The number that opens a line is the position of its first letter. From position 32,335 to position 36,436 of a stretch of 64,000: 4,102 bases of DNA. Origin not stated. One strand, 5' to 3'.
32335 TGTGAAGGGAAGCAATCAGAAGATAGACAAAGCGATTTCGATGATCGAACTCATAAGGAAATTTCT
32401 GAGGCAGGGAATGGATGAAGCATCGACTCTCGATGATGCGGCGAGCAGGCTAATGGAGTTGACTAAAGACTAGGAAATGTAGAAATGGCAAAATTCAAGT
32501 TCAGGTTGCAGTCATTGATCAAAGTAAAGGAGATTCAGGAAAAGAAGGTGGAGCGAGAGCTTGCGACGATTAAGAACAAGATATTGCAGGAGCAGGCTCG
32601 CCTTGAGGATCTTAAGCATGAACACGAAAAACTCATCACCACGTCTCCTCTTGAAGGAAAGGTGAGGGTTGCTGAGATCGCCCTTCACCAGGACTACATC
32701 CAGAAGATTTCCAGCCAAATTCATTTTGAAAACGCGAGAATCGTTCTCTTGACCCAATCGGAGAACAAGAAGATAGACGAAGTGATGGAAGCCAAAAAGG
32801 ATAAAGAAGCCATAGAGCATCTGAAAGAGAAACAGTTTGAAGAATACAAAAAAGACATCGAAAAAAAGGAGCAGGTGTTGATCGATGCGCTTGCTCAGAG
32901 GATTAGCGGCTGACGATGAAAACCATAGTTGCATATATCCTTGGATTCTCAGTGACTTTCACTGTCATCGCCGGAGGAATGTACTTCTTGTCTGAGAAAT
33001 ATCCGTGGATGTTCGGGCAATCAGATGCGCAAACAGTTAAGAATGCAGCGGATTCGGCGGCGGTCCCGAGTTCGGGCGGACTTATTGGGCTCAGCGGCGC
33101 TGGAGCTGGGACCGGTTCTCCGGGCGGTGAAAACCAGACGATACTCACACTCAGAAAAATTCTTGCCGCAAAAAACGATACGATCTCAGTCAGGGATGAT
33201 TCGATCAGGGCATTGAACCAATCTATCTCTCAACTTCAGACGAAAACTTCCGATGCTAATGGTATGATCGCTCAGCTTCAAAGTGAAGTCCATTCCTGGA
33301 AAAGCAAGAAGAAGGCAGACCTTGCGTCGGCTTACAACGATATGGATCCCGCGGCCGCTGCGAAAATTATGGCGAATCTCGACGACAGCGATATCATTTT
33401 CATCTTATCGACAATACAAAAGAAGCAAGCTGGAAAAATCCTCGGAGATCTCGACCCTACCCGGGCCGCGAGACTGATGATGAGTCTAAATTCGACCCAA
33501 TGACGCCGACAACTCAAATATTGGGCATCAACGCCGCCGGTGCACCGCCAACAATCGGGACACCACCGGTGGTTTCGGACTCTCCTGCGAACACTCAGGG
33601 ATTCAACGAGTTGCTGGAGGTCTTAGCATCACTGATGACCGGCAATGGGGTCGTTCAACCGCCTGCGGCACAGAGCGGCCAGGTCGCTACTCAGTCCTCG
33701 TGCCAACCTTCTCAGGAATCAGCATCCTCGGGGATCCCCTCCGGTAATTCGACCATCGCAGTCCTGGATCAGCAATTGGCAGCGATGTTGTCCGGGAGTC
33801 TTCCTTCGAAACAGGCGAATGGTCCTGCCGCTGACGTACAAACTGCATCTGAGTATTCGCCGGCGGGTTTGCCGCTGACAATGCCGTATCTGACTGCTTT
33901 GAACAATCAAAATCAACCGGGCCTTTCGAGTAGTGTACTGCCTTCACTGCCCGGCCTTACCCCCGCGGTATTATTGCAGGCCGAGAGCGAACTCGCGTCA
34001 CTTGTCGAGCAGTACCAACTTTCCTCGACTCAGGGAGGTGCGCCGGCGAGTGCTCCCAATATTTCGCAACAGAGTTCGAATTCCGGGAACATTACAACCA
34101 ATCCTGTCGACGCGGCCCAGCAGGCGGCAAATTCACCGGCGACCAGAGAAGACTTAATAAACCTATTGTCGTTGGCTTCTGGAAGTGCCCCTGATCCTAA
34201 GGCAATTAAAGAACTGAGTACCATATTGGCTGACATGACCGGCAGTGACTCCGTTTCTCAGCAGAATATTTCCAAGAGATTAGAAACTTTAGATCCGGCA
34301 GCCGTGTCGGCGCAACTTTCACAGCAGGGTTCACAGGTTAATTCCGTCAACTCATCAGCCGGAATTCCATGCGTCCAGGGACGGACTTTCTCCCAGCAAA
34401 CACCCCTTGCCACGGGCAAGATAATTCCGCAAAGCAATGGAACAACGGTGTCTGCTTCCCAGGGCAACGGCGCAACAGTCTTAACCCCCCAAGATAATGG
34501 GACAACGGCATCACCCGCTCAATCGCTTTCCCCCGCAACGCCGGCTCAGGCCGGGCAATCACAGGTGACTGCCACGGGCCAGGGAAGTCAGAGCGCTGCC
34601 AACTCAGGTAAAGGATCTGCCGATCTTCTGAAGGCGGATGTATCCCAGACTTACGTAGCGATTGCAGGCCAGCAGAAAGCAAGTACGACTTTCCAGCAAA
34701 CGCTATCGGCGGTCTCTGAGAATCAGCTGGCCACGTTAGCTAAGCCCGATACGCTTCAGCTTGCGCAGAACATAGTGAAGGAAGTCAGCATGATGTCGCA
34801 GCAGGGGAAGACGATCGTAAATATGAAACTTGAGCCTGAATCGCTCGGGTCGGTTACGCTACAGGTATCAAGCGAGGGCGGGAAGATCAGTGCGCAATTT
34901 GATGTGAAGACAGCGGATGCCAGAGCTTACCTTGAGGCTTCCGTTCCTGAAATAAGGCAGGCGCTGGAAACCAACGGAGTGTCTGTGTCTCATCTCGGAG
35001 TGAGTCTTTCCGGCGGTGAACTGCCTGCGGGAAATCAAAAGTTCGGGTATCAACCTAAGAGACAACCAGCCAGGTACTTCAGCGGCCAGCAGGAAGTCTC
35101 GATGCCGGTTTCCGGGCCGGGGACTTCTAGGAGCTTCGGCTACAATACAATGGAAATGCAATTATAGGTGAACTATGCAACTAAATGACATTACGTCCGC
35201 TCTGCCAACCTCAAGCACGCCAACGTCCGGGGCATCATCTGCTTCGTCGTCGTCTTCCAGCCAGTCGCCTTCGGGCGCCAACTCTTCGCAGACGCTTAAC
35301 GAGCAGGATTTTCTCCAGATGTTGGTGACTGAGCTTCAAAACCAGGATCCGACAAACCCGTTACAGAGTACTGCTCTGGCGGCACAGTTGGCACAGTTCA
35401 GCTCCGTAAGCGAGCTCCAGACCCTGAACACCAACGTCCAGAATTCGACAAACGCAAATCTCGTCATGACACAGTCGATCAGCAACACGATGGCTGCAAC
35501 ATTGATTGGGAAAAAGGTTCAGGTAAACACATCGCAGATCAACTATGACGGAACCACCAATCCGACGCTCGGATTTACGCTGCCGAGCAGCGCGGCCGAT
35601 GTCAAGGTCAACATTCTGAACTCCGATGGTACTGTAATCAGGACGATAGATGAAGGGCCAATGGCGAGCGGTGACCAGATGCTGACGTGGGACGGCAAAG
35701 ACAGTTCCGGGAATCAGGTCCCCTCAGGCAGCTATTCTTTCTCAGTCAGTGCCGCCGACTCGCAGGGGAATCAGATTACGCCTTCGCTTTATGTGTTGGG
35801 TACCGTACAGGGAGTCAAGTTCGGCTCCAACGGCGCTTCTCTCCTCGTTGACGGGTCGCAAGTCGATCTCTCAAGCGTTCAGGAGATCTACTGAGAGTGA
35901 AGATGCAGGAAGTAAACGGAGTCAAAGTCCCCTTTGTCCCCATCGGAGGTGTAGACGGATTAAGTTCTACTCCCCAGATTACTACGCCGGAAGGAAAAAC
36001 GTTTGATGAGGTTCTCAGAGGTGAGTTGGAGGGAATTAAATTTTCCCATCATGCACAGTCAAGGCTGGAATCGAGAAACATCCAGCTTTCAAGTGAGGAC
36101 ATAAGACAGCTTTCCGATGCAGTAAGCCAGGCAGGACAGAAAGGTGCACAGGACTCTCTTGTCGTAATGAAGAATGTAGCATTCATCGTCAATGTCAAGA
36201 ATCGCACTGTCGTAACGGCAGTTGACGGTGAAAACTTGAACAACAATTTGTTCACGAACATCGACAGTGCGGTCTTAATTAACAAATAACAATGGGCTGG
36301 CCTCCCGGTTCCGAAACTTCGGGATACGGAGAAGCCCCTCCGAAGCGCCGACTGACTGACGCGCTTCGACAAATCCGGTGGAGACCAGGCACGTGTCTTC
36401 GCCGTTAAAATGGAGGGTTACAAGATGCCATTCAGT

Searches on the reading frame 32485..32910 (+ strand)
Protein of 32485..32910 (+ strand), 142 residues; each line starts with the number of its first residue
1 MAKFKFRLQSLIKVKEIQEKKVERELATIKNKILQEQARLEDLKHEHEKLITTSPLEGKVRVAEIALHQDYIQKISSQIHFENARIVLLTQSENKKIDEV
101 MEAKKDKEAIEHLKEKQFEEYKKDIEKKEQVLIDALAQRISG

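Call 18: search_protein_families(library=pfam, proteins=[window:32485-32910:+], max_evalue=1)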
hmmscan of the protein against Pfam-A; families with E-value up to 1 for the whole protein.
window:32485-32910:+ (142 aa): 4 families
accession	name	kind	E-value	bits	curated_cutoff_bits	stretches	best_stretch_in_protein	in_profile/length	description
PF02050.21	FliJ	-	1.5e-10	41.8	28.4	1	21-139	2-121/123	Flagellar FliJ protein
PF06897.17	DUF1269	-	0.12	13.2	26.9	1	62-108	35-79/100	Protein of unknown function (DUF1269)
PF18440.7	GlcNAc-1_reg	-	0.32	11.9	26.4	1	53-105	15-67/87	Putative GlcNAc-1 phosphotransferase regulatory domain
PF01118.30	Semialdhyde_dh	-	0.37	11.7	26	1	71-141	15-79/121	Semialdehyde dehydrogenase, NAD binding domain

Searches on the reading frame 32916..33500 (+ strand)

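Call 18: search_protein_families(library=pfam, proteins=[window:32916-33500:+], max_evalue=1)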
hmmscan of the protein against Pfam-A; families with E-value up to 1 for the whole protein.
window:32916-33500:+ (195 aa): 11 families
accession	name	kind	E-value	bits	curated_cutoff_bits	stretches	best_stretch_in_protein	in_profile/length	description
PF03448.22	MgtE_N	-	3e-05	24.9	25.9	1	128-192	22-86/102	MgtE intracellular N domain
PF14841.11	FliG_M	-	0.00032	21.3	25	1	162-191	18-47/76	FliG middle domain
PF14060.11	DUF4252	-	0.014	16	23.9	1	73-185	6-123/125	Domain of unknown function (DUF4252)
PF11974.14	bMG3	-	0.016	15.5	34.9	1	90-147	26-82/103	Bacterial alpha-2-macroglobulin MG3 domain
PF12329.13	TMF_DNA_bd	-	0.017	15.5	35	1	73-114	32-73/74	TATA element modulatory factor 1 DNA binding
PF13118.11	DUF3972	-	0.028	15.3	26.2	1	74-126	70-123/125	Protein of unknown function (DUF3972)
PF08614.16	ATG16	-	0.036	14.7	33.7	1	71-133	78-140/200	Autophagy protein 16 (ATG16)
PF06810.17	Phage_scaffold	-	0.053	13.9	35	1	79-145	16-95/170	Phage capsid assembly scaffolding protein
PF05008.21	V-SNARE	-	0.092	13.6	25.9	1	94-138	28-72/92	Vesicle transport v-SNARE protein N-terminus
PF01858.22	RB_A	-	0.11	12.8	25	1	109-171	1-63/196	Retinoblastoma-associated protein A domain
PF08702.15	Fib_alpha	-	0.19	12.4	29.9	1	94-143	34-82/143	Fibrinogen alpha/beta chain family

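Call 63: search_protein_families(library=ncbifam, proteins=[window:32916-33500:+], max_evalue=10)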
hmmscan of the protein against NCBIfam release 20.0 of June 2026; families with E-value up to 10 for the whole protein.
window:32916-33500:+ (195 aa): 12 families
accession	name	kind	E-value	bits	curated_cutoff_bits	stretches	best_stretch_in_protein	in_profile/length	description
NF047368.1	collar_FlbB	equivalog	2.3e-06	27.6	110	1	80-169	73-161/193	periplasmic-type flagellar collar protein FlbB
TIGR04523.1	Mplasa_alph_rch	subfamily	0.00033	18.7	270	1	74-171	54-151/745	helix-rich protein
NF052320.1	Cbp1_fam_LP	subfamily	0.0047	16.5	90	1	73-126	136-189/286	Cbp1 family collagen-binding glycoprotein adhesin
NF011145.0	PRK14555.2-3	equivalog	0.0054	16.8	294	1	149-174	67-92/147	RNA-binding protein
NF040788.1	S-lay_SlaB_Mtsph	equivalog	0.0067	15.4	700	1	73-141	314-381/416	S-layer protein SlaB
NF006543.0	PRK09039.1-2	equivalog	0.01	15.7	305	1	72-143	52-124/350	peptidoglycan -binding protein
NF008180.0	PRK10929.1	equivalog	0.015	13.1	809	1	73-190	108-223/1109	miniconductance mechanosensitive channel MscM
NF010459.0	PRK13884.1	subfamily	0.021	14.3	156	1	79-124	89-135/178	conjugal transfer peptidase TraF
NF033800.1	quorum_NprX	equivalog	0.032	13.9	75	1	1-42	1-39/43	quorum-signaling peptide NprX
TIGR02209.1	ftsL_broad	equivalog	0.058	13.3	42.45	1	95-132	24-61/85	cell division protein FtsL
NF009987.0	PRK13453.1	equivalog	0.06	13.1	172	1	93-153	91-151/173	F0F1 ATP synthase subunit B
NF040598.1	Ala_zip_lipo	subfamily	0.9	10.1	43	1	101-154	21-74/90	Lpp/OprI family alanine-zipper lipoprotein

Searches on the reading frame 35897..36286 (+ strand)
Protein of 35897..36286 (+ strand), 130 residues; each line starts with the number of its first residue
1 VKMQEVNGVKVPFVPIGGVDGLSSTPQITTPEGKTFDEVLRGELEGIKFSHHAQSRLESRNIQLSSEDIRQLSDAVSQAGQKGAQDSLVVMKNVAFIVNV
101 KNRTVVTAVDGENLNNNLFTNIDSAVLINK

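Call 18: search_protein_families(library=pfam, proteins=[window:35897-36286:+], max_evalue=1)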
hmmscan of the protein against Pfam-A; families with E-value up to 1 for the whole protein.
window:35897-36286:+ (130 aa): 2 families
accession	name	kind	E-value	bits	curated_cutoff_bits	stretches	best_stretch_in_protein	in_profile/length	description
PF12611.13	Flagellar_put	-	8.4e-12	45.1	21.1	1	104-127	1-24/24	Putative flagellar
PF04830.18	DUF637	-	0.14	12.3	26.6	1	79-126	69-118/168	Possible hemagglutinin (DUF637)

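Call 63: search_protein_families(library=ncbifam, proteins=[window:35897-36286:+], max_evalue=10)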
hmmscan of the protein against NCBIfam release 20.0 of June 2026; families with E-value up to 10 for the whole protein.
window:35897-36286:+ (130 aa): 1 family
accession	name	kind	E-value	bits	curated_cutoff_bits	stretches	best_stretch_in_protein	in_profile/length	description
TIGR02530.1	flg_new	equivalog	1.8e-33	115.2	83.2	1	36-128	2-96/96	TIGR02530 family flagellar biosynthesis protein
